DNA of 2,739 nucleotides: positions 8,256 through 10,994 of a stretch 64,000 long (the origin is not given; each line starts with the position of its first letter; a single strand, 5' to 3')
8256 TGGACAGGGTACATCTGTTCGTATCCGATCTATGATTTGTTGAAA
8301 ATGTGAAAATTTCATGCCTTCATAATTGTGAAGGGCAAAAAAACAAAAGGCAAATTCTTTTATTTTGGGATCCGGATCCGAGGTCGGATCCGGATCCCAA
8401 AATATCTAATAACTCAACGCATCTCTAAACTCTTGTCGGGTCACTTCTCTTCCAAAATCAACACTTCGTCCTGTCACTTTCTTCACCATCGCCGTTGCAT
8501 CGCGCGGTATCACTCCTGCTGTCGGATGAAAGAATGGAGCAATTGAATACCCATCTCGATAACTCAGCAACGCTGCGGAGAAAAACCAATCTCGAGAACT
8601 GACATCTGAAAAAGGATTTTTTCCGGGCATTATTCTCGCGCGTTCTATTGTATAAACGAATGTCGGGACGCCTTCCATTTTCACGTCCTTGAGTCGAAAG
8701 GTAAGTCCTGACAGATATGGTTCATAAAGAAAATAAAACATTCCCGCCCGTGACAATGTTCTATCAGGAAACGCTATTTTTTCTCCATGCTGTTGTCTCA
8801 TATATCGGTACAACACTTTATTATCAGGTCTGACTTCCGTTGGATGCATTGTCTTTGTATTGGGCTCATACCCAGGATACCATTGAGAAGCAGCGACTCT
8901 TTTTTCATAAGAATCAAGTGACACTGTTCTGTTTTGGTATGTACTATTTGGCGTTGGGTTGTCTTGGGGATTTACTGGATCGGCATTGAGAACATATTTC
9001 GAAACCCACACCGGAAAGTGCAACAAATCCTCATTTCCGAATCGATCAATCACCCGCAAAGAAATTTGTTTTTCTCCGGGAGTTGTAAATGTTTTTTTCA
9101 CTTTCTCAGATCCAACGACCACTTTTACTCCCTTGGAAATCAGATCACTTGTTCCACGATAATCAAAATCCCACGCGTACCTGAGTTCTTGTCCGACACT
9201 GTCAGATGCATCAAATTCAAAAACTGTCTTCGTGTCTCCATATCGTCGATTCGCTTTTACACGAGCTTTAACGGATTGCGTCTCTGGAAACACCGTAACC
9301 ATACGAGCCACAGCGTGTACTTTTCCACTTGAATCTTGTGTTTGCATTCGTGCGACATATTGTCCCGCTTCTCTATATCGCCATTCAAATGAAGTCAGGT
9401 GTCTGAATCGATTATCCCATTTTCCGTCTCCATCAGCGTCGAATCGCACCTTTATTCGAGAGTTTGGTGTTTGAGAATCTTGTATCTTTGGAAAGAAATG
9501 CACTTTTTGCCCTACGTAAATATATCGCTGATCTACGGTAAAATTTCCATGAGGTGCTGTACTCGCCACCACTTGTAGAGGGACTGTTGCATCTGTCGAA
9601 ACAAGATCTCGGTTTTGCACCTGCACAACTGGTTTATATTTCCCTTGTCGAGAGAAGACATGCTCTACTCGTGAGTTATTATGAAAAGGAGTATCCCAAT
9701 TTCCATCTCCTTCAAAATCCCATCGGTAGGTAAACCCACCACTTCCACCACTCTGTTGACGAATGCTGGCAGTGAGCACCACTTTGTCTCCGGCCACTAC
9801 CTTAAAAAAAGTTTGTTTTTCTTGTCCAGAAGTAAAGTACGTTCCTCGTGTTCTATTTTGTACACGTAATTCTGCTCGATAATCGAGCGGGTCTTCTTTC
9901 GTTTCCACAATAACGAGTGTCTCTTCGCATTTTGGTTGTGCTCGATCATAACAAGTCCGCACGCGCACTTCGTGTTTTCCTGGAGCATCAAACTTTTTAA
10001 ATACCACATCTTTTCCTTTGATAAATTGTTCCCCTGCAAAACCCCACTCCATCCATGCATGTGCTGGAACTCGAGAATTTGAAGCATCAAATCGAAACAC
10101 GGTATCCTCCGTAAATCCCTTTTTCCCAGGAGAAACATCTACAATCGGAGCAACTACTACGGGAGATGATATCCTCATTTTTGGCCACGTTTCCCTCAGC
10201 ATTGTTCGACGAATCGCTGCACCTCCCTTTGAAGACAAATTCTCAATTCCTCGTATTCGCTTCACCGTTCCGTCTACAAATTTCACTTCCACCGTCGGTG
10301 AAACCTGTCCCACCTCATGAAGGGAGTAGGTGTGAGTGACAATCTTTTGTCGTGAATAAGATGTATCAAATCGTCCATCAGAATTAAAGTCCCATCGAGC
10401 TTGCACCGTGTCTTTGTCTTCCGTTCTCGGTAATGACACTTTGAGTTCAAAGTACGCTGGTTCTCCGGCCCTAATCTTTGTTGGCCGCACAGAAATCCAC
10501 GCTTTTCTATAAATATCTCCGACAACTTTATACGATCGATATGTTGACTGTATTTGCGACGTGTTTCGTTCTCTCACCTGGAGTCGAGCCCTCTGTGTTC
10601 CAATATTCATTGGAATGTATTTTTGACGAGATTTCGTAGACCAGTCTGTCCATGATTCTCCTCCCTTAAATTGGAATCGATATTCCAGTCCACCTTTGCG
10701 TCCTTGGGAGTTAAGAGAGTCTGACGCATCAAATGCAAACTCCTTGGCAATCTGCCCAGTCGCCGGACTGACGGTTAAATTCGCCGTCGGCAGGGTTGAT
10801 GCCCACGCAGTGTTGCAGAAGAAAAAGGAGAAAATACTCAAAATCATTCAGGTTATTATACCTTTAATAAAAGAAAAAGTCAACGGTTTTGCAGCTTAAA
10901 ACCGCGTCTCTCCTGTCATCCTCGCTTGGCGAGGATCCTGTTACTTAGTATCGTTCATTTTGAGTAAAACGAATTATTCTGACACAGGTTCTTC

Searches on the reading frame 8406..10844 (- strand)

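Call 19: search_protein_families(library=pfam, proteins=[window:8406-10844:-], max_evalue=0.0001)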
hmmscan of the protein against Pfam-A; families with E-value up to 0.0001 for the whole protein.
window:8406-10844:- (812 aa): 2 families
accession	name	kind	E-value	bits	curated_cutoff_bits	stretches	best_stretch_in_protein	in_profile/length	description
PF18911.6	PKD_4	-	9.9e-23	80.4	27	2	350-418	15-78/85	PKD domain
PF00801.26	PKD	-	1.1e-21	77.1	23.5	1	349-412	11-68/80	PKD domain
